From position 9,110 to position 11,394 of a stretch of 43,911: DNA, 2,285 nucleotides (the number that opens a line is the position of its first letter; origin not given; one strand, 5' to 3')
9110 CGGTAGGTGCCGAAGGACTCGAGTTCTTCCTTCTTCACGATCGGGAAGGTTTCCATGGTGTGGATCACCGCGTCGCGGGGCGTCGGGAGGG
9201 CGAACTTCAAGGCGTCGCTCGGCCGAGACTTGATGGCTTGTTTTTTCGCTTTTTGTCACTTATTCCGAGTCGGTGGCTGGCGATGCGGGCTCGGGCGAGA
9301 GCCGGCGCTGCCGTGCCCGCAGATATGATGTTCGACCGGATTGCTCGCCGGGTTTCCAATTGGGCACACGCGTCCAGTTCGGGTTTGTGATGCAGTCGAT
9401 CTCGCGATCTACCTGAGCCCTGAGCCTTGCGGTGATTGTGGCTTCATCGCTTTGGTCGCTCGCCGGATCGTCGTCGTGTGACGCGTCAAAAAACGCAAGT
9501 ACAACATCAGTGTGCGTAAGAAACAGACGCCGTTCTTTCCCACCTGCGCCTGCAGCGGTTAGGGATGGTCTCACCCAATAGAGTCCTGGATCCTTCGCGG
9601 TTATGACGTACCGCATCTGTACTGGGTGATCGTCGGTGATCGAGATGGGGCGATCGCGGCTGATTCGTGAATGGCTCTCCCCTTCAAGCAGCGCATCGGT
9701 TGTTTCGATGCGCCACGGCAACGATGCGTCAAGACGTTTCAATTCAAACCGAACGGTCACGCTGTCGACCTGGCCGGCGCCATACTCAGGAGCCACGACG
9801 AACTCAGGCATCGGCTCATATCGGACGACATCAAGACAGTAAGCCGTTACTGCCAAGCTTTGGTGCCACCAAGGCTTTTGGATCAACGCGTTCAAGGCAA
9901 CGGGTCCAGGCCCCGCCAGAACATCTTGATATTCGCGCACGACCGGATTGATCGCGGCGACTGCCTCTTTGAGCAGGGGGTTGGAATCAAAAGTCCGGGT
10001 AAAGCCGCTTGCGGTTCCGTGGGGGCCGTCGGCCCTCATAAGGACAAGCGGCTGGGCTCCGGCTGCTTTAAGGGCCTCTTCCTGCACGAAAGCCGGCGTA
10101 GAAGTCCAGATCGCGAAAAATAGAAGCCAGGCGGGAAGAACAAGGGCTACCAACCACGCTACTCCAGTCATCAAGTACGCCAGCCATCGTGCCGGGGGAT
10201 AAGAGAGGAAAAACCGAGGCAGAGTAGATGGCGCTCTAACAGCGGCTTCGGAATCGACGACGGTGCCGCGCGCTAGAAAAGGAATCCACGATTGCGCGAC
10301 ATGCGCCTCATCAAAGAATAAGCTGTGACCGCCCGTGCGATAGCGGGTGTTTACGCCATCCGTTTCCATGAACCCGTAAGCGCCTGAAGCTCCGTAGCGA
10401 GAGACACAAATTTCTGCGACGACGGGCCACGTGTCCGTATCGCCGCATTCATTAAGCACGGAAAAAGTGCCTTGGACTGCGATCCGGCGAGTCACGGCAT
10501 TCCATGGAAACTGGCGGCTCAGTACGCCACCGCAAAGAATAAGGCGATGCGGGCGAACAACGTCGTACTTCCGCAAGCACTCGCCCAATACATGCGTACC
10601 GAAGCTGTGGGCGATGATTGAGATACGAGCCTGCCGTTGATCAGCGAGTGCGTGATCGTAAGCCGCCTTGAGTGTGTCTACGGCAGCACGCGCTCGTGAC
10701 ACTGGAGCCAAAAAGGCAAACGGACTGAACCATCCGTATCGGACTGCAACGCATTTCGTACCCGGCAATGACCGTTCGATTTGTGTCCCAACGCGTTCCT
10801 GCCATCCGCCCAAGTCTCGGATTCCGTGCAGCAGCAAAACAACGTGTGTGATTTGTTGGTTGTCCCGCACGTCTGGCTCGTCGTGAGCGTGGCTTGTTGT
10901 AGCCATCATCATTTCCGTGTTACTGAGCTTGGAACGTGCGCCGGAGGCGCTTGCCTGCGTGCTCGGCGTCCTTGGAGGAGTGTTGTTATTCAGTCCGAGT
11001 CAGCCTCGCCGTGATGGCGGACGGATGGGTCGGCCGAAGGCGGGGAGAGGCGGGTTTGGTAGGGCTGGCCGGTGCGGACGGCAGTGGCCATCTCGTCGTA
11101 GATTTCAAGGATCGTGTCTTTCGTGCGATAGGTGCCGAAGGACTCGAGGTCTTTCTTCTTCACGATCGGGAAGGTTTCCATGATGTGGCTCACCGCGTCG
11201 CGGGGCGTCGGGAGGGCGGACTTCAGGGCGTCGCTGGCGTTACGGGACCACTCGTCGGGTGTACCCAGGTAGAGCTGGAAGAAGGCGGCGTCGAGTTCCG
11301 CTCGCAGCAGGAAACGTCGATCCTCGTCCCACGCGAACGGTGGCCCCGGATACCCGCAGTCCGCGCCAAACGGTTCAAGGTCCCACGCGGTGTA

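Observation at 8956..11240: Hydrolase-TM gene bracketed by ~210-bp direct repeats derived from methyltransferase 3' ends: a swappable slot downstream of the MTase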

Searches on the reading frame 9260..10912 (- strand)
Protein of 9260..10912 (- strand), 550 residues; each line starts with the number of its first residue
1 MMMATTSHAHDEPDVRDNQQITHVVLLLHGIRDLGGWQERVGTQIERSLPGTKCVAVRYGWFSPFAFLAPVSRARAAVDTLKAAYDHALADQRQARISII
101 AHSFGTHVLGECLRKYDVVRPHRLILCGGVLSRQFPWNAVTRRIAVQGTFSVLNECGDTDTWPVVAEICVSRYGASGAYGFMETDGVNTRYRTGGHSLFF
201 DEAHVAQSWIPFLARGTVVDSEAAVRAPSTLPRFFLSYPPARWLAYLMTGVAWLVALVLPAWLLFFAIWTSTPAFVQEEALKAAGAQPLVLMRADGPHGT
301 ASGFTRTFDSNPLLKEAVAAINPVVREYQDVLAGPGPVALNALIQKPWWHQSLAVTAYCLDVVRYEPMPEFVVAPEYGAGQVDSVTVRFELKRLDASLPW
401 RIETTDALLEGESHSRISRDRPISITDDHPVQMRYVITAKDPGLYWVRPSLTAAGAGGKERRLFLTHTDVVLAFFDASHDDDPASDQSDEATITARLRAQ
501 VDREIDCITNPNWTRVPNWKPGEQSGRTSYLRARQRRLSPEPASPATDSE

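Call 7: search_protein_families(library=pfam, proteins=[window:9260-10912:-])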
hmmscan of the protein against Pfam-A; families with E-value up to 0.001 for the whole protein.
window:9260-10912:- (550 aa): 0 families

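Call 8: search_protein_families(library=padloc, proteins=[window:9260-10912:-])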
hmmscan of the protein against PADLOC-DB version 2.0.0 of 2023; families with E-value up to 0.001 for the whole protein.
window:9260-10912:- (550 aa): 0 families

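Call 21: find_homologous_proteins(query=window:9260-10912:-)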
Query window:9260-10912:- (550 aa): 12 proteins with E <= 0.001 among 8000 candidates.
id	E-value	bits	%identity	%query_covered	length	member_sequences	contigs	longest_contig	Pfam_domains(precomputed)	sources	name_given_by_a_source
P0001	0.0e+0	1271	100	100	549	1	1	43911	-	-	-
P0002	0.0e+0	1134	89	100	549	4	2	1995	-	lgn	-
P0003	0.0e+0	1100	86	100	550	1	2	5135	-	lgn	-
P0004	0.0e+0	1075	84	100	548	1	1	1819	-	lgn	-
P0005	0.0e+0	1065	88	94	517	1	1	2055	-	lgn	-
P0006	7.3e-224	762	61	96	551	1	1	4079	-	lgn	-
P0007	4.9e-65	238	45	46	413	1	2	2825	-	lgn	-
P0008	3.3e-64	235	45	42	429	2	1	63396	-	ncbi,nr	ncbi:MAG: hypothetical protein KDA86_09910 [Planctomycetaceae bacterium]|nr:hypothetical protein [Pl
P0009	4.3e-62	228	45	45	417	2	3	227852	-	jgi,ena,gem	-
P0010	6.1e-37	145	36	39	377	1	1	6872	-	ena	-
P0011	2.4e-22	97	31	37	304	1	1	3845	-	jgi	jgi:pimeloyl-ACP methyl ester carboxylesterase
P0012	5.1e-17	80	34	40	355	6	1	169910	-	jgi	jgi:hypothetical protein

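Call 22: find_encoding_contigs(protein=P0003, flank=10000)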
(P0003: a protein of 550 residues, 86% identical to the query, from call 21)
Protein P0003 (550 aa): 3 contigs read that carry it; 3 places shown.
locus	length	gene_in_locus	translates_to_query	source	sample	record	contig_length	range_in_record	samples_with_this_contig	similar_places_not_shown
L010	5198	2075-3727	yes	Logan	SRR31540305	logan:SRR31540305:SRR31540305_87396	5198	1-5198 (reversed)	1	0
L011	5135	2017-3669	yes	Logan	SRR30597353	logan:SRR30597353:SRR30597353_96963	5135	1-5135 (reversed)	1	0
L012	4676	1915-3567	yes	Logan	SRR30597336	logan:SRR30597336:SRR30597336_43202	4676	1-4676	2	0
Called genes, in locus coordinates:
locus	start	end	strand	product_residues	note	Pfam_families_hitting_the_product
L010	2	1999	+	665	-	?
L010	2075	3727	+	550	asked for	-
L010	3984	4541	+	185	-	-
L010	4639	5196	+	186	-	?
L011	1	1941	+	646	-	?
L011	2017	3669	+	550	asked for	-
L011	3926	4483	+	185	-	-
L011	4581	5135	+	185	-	?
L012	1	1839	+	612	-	?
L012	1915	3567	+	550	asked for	-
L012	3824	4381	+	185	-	-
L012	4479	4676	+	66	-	?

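Call 23: find_encoding_contigs(protein=P0006, flank=10000)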
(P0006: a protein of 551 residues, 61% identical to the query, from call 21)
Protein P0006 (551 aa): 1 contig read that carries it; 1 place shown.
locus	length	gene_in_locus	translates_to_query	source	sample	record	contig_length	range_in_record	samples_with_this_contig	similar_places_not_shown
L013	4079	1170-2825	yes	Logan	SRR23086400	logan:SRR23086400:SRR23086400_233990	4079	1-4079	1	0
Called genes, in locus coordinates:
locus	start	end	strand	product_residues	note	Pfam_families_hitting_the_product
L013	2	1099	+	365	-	?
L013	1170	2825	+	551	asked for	-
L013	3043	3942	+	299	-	PF01764:Lipase_3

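Call 33: search_protein_families(library=pfam, proteins=[L010:3984-4541:+], max_evalue=0.01)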
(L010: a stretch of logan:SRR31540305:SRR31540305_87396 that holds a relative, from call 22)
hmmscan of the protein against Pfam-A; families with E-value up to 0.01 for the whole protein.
L010:3984-4541:+ (185 aa): 0 families

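Call 34: search_protein_families(library=padloc, proteins=[L010:3984-4541:+, L013:3040-3942:+], max_evalue=0.01)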
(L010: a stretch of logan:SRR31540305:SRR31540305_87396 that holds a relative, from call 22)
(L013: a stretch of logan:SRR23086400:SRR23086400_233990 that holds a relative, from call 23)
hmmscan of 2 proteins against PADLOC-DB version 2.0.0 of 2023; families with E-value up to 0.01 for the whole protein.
L010:3984-4541:+ (185 aa): 0 families

L013:3040-3942:+ (300 aa): 0 families

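Call 41: search_protein_families(library=pfam, proteins=[window:9260-10912:-], max_evalue=1)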
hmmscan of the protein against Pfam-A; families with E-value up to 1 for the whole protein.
window:9260-10912:- (550 aa): 2 families
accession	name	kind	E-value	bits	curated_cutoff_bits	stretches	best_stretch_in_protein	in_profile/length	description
PF05990.18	DUF900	-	0.12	12.3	20.5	1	75-115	74-114/232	Alpha/beta hydrolase of unknown function (DUF900)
PF12146.15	Hydrolase_4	-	0.12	12.1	27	1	72-134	53-114/239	Serine aminopeptidase, S33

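Call 61: predict_structure(alignment_id=A2)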
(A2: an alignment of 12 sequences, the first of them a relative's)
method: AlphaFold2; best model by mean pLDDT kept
length: 549 residues; sequences in the alignment: 12
mean_pLDDT: 56.4   pTM: 0.44
mean pLDDT of the five models: 56.4, 55.5, 55.5, 54.1, 49.6
residues with pLDDT >= 90: 68; 70-90: 139; 50-70: 65; < 50: 277
segments of 3 or more residues with pLDDT < 50: 1-17, 284-486, 499-527, 529-549
pLDDT, mean of each block of 10 residues (from residue 1): 33 52 87 72 91 83 54 76 91 89 89 90 91 87 76 89 71 84 85 86 91 88 74 60 68 73 79 70 45 29 28 24 22 24 26 23 30 30 38 30 33 41 37 44 38 29 25 34 48 50 41 32 45 41 34
secondary structure, 60 per line:
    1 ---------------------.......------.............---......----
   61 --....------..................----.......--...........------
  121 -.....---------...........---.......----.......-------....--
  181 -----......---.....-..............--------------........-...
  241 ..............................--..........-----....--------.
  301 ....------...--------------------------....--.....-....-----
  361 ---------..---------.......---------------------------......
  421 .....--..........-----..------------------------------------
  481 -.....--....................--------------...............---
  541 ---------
elements in order: E22-28 H35-47 E51-56 H63-66 H73-90 E95-101 H104-114 E122-126 H136-146 E150-156 H161-167 H175-178 E186-191 H195-199 H201-214 H229-236 H238-270 H273-282 E288-291 E300-304 H340-343 H346-350 H352-355 E381-387 E415-425 E428-437 H482-486 H489-508 H523-537

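Call 65: fold_search(model_id=the predicted structure, library=pdb)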
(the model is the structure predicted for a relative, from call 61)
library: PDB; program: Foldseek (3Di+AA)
matches with E <= 10: 1752; with E <= 0.001: 397
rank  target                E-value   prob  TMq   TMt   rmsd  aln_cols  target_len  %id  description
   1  8ftp_A                3.8e-06  1.00  0.24  0.49  10.7       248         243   14  FphH, Staphylococcus aureus fluorophosphonate-binding serine hydrolases H, apo form (released 2023-10-11)
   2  9c0m                  4.0e-06  1.00  0.24  0.49  11.7       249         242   15  FphH, Staphylococcus aureus fluorophosphonate-binding serine hydrolases H, apo form 2 at room temperature (released 2025-01-08)
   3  4diu                  4.9e-06  1.00  0.22  0.45  12.2       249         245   14  Crystal Structure of Engineered Protein. Northeast Structural Genomics Consortium Target OR94 (released 2012-04-11)
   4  8tav                  5.2e-06  1.00  0.24  0.50  12.0       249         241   16  FphH, Staphylococcus aureus fluorophosphonate-binding serine hydrolases H, boronic acid-based compound N34 bound (released 2024-07-17)
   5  7ozm                  7.6e-06  1.00  0.24  0.44  10.8       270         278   13  Crystal Structure of mtbMGL K74A (Closed Cap Conformation) (released 2021-09-15)
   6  9nix                  8.6e-06  1.00  0.23  0.54  11.5       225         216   13  FphI, Staphylococcus aureus fluorophosphonate-binding serine hydrolases I, in complex with Carbamoyl Fluoride compound 2 (released 2026-04-01)
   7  1vkh_B                8.6e-06  1.00  0.23  0.47   9.1       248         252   11  CRYSTAL STRUCTURE OF A PUTATIVE SERINE HYDROLASE (YDR428C) FROM SACCHAROMYCES CEREVISIAE AT 1.85 A RESOLUTION (released 2004-06-08)
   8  3qmw_C                8.6e-06  1.00  0.21  0.43  13.3       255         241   14  RedJ with PEG molecule bound in the active site (released 2011-05-04)
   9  2i3d_B                9.8e-06  1.00  0.24  0.53   8.5       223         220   13  Crystal Structure of Protein of Unknown Function ATU1826, a Putative Alpha/Beta Hydrolase from Agrobacterium tumefacie (released 2006-09-19)
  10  3qmw_D                1.0e-05  1.00  0.20  0.38  14.2       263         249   14  RedJ with PEG molecule bound in the active site (released 2011-05-04)
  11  3qmw_B                1.1e-05  1.00  0.20  0.39  11.7       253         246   14  RedJ with PEG molecule bound in the active site (released 2011-05-04)
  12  3ds8                  1.3e-05  1.00  0.24  0.47   7.5       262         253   12  The crystal structure of the gene lin2722 products from Listeria innocua (released 2008-09-16)
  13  7prm                  1.4e-05  1.00  0.23  0.41   8.0       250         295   15  CRYSTAL STRUCTURE OF HUMAN MONOGLYCERIDE LIPASE WITH COMPOUND 13 (released 2022-02-16)
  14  3ksr                  1.6e-05  1.00  0.25  0.51   6.8       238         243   18  CRYSTAL STRUCTURE OF A PUTATIVE SERINE HYDROLASE (XCC3885) FROM XANTHOMONAS CAMPESTRIS PV. CAMPESTRIS AT 2.69 A RESOLUTI (released 2009-12-22)
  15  7yc4_H                1.6e-05  1.00  0.25  0.41   8.2       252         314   10  Acetylesterase (LgEstI) F207A (released 2023-06-07)
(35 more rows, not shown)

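Call 82: find_related_loci(query=A2, collection=viral_contigs, flank=10000)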
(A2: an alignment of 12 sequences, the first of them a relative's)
Query A2 (549 aa) in viral_contigs; peptide patterns used: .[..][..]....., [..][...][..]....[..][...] (x = any residue, [..] = any of these).
60 stretches matched a pattern; 15 encode a relative of the query (tblastn E <= 1e-3); 15 distinct loci.
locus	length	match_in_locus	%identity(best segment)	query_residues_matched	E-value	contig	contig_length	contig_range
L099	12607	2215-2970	32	19-261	5e-30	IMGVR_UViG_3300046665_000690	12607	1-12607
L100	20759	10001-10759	31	19-261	1e-29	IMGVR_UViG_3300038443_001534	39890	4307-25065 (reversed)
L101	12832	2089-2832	31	22-268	1e-28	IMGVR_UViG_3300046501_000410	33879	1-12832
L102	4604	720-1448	30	23-271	5e-28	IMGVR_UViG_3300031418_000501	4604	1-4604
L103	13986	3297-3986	29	13-260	2e-27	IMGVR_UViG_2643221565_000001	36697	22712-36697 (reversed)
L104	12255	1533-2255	28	9-265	2e-27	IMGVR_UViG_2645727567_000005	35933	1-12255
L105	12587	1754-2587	27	2-297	1e-26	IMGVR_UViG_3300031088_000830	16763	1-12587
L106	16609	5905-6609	26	21-265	5e-22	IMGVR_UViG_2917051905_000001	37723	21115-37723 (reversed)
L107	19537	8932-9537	30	14-221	1e-21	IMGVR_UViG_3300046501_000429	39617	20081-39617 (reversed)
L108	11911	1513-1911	33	23-159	8e-12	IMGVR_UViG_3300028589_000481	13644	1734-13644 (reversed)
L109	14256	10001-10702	25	16-248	7e-10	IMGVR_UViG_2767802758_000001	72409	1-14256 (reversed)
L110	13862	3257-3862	29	17-212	7e-10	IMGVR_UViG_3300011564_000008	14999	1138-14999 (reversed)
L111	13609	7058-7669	26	16-212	3e-9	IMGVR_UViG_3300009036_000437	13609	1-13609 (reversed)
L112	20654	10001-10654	23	2-212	4e-10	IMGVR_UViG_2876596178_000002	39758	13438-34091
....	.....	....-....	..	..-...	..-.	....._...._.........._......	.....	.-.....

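Call 84: search_protein_families(library=ncbifam, proteins=[window:9260-10912:-], max_evalue=0.001)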
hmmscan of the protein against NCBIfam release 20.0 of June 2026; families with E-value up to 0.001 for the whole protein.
window:9260-10912:- (550 aa): 0 families

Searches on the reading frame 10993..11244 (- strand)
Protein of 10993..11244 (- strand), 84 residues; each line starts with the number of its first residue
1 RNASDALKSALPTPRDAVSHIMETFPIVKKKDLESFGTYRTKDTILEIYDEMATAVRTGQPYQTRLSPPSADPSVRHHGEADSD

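Call 47: search_protein_representatives(protein=window:10993-11244:-)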
Query: 84 residues. Proteins with E-value up to 0.001 (for the whole library): 1845; up to 1e-10: 703; up to 1e-30: 0. The best 150 are listed.
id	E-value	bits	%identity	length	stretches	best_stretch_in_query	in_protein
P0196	1.1e-27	111.6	71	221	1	1-77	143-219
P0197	4.0e-26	106.6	68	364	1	1-78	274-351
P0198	1.7e-24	101.4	65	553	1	6-80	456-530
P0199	4.8e-24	100.0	64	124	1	6-80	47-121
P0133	5.5e-24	99.8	72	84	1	7-77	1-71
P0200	1.2e-23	98.7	64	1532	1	2-77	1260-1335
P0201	3.6e-23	97.2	61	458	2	10-79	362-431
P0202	3.9e-23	97.1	68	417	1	6-78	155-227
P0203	2.4e-22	94.6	62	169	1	8-78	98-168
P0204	2.7e-22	94.4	66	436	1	6-78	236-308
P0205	4.6e-22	93.7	67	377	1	7-79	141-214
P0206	8.4e-22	92.9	62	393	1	4-77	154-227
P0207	8.6e-22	92.8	68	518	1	9-75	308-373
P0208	9.4e-22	92.7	62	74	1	11-78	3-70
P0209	9.5e-22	92.7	63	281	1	7-79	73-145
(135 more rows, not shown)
